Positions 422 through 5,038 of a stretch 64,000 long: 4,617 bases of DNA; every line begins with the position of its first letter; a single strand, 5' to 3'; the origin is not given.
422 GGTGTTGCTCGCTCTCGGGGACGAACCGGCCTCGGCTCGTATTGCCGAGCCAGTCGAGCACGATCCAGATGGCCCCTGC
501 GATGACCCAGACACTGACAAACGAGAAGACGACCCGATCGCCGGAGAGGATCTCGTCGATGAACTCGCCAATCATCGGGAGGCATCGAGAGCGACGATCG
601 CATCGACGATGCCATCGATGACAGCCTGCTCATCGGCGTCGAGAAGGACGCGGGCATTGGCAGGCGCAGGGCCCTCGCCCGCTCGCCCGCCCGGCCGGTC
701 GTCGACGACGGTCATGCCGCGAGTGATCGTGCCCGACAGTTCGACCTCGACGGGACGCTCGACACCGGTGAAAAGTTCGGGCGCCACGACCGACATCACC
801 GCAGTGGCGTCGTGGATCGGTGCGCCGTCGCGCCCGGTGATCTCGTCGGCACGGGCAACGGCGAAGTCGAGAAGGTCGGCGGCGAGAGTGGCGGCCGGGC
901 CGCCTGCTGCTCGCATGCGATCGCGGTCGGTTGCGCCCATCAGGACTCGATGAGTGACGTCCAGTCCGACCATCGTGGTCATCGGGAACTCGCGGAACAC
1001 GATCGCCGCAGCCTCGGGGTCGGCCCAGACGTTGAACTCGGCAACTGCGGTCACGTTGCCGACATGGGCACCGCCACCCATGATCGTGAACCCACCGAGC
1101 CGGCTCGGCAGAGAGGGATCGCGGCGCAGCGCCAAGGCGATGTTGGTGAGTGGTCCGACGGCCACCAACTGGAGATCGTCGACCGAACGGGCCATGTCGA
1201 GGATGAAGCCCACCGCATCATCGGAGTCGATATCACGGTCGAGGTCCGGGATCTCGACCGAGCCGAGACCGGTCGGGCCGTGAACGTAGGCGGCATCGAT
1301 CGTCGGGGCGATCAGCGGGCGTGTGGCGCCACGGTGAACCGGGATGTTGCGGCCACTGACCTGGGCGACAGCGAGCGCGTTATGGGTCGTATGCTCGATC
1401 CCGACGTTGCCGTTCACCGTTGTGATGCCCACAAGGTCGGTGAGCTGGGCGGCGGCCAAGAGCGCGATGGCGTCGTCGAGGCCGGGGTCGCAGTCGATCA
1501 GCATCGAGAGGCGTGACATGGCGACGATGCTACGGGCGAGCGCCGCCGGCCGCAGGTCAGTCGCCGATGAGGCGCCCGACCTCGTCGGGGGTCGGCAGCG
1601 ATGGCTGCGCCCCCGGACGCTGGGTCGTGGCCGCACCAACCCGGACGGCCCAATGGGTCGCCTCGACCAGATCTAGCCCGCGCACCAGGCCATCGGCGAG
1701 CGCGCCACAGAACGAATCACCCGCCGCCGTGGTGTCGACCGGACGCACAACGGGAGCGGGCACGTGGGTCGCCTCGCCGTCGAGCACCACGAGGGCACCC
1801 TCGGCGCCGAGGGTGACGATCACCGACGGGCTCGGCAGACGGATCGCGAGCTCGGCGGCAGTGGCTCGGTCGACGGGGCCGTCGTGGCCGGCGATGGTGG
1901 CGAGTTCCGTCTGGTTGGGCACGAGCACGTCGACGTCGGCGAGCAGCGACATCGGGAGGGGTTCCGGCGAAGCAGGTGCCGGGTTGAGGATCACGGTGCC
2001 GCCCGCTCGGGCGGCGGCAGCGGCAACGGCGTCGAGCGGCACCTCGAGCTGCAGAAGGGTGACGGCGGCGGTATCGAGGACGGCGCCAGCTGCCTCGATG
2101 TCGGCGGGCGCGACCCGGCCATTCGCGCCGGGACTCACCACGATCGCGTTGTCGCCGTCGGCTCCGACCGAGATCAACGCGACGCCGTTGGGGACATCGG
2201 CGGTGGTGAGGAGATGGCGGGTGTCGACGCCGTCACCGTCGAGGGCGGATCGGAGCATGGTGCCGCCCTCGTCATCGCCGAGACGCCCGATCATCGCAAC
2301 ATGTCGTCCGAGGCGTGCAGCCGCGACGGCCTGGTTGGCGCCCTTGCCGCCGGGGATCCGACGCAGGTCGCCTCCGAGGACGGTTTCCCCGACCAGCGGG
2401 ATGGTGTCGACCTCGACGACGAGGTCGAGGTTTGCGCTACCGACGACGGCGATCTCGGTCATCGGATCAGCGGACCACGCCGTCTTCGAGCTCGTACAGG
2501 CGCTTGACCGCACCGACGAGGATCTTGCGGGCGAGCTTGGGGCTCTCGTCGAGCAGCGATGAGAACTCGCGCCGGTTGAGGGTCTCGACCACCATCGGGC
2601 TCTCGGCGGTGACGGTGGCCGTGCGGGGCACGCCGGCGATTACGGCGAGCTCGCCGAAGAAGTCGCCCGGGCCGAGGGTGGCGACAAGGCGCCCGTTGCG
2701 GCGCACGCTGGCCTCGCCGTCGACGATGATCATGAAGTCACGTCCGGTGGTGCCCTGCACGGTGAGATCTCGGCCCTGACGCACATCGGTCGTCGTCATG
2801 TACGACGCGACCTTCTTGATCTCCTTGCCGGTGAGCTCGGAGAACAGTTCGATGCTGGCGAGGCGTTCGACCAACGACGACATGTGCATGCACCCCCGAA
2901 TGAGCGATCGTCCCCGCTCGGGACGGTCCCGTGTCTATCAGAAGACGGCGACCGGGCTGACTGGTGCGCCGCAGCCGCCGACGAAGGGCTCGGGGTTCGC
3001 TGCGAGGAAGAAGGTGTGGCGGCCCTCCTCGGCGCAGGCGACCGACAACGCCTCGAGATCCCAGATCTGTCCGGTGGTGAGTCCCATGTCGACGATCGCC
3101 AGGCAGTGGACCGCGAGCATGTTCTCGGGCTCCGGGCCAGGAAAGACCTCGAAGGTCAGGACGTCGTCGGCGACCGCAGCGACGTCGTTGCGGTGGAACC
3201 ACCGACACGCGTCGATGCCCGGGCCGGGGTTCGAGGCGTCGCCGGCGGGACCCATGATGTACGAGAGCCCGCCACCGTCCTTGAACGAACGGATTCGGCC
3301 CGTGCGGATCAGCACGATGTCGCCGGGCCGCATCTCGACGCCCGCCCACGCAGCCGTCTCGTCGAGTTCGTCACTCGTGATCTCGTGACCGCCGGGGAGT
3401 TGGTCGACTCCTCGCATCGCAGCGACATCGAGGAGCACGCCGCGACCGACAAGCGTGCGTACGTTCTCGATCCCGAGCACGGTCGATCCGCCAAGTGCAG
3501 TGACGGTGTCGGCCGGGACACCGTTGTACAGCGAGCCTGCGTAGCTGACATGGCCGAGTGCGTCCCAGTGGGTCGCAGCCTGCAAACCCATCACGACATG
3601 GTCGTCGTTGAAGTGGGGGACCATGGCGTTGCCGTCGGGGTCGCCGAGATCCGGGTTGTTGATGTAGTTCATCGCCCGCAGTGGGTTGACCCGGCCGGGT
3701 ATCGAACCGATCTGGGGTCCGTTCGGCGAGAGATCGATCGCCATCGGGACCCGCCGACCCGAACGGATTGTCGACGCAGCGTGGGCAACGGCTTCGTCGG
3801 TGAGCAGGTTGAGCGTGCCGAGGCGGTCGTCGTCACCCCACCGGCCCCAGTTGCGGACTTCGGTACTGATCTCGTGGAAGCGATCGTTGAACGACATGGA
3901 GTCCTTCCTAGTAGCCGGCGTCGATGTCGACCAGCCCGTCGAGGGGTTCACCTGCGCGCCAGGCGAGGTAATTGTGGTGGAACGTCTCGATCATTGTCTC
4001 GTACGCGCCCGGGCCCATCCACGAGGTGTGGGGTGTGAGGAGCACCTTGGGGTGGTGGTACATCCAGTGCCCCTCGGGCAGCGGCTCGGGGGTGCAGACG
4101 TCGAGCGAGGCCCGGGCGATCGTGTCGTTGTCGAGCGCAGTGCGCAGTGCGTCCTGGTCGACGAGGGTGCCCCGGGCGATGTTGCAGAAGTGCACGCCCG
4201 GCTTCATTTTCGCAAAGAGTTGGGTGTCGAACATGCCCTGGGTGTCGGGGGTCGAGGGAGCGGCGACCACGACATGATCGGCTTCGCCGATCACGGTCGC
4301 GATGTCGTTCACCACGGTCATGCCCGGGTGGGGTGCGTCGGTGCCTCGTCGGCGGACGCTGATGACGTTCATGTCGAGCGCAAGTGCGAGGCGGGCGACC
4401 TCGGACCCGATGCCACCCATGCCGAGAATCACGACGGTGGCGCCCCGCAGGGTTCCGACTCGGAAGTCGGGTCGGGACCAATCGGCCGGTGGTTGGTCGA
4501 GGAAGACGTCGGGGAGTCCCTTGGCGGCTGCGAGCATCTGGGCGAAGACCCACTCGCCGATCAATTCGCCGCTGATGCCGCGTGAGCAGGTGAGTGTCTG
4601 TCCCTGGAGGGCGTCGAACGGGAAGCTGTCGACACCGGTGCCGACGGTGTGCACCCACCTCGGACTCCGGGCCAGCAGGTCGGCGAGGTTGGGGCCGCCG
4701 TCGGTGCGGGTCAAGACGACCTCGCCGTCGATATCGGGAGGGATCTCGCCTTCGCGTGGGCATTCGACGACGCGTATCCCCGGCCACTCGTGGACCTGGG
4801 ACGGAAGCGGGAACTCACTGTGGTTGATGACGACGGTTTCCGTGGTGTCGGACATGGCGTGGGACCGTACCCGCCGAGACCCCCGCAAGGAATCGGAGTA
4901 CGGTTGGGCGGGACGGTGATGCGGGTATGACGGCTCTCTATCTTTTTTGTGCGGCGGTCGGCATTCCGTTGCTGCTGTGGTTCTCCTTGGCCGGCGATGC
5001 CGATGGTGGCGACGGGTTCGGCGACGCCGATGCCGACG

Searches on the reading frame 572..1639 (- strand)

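Call 42: search_protein_families(library=pfam, proteins=[window:572-1639:-], max_evalue=0.000001)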
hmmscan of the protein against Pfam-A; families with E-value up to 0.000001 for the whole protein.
window:572-1639:- (355 aa): 1 family
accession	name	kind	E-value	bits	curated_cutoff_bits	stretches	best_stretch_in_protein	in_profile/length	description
PF01156.24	IU_nuc_hydro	-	1.1e-89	301.5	34.2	1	47-341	2-296/297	Inosine-uridine preferring nucleoside hydrolase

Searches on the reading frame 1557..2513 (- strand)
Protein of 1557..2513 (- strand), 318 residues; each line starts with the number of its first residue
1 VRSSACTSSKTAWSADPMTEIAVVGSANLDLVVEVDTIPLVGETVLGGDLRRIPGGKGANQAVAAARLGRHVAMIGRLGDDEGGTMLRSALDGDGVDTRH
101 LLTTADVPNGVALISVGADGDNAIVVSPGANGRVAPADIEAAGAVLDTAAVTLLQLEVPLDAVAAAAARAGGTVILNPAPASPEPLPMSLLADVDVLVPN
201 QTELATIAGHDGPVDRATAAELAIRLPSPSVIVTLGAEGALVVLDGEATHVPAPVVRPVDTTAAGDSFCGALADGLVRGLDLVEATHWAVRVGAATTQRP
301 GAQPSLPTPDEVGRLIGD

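Call 42: search_protein_families(library=pfam, proteins=[window:1557-2513:-], max_evalue=0.000001)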
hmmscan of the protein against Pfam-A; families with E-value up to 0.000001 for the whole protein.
window:1557-2513:- (318 aa): 1 family
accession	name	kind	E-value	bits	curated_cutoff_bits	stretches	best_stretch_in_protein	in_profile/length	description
PF00294.29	PfkB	-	1.6e-64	218.6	25.8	1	18-308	1-301/302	pfkB family carbohydrate kinase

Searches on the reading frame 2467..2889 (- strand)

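Call 42: search_protein_families(library=pfam, proteins=[window:2467-2889:-], max_evalue=0.000001)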
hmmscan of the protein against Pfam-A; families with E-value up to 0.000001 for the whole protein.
window:2467-2889:- (140 aa): 1 family
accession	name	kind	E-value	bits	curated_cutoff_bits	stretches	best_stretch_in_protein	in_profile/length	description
PF00027.35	cNMP_binding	-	1.5e-15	57.3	27.5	1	36-115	4-88/89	Cyclic nucleotide-binding domain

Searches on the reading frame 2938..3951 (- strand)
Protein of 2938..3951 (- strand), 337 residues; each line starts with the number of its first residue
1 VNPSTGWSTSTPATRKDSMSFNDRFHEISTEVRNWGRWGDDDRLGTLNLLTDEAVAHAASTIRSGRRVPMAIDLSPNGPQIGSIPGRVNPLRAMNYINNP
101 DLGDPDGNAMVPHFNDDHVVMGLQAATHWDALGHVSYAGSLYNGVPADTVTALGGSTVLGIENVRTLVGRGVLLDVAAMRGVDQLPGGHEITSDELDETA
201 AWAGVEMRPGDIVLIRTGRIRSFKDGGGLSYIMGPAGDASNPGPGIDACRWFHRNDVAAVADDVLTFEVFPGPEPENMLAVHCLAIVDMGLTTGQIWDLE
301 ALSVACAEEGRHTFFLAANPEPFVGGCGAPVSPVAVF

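Call 42: search_protein_families(library=pfam, proteins=[window:2938-3951:-], max_evalue=0.000001)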
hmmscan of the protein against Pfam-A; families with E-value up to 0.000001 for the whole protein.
window:2938-3951:- (337 aa): 1 family
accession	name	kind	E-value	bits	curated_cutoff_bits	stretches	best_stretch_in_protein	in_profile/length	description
PF04199.19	Cyclase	-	1.8e-20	74.1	23.1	1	109-268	17-141/142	Putative cyclase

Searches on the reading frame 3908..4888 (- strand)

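Call 42: search_protein_families(library=pfam, proteins=[window:3908-4888:-], max_evalue=0.000001)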
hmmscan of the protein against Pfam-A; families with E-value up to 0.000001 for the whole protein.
window:3908-4888:- (326 aa): 1 family
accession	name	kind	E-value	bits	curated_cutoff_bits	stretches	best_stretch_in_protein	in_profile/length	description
PF02826.25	2-Hacid_dh_C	-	4.5e-47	160.1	25.1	1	115-288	1-177/178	D-isomer specific 2-hydroxyacid dehydrogenase, NAD binding domain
